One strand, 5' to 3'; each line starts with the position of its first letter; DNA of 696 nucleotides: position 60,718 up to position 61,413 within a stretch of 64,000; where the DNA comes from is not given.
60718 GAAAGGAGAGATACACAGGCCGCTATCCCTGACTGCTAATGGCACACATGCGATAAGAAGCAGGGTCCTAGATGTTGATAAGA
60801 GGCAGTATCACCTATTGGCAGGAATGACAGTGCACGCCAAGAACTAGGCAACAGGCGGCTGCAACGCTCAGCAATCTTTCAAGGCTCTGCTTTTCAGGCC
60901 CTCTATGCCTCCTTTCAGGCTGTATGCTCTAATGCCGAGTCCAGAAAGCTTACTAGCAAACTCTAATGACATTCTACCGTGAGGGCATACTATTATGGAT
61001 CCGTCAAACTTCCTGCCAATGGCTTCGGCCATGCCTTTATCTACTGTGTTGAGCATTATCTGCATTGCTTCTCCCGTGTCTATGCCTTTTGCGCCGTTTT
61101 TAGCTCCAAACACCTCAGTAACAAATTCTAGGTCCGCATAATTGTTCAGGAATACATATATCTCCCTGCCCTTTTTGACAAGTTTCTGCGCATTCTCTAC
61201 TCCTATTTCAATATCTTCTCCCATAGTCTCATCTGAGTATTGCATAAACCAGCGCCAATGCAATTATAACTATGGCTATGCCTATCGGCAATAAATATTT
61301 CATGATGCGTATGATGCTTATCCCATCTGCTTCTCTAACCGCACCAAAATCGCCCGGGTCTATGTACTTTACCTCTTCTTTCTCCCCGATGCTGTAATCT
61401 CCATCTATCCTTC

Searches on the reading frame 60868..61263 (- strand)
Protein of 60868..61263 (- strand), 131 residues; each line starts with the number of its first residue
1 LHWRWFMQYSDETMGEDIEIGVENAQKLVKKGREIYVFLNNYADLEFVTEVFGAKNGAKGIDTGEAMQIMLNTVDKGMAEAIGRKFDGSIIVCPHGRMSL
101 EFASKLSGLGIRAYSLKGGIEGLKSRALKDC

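Call 34: search_protein_families(library=pfam, proteins=[window:60868-61260:-], max_evalue=0.01)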
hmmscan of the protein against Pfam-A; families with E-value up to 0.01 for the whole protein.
window:60868-61260:- (130 aa): 0 families

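Call 73: find_encoding_contigs(protein=window:60868-61263:-, flank=10000, max_places=2)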
Protein window:60868-61263:- (131 aa): no gene with exactly this product is on record in the collection.
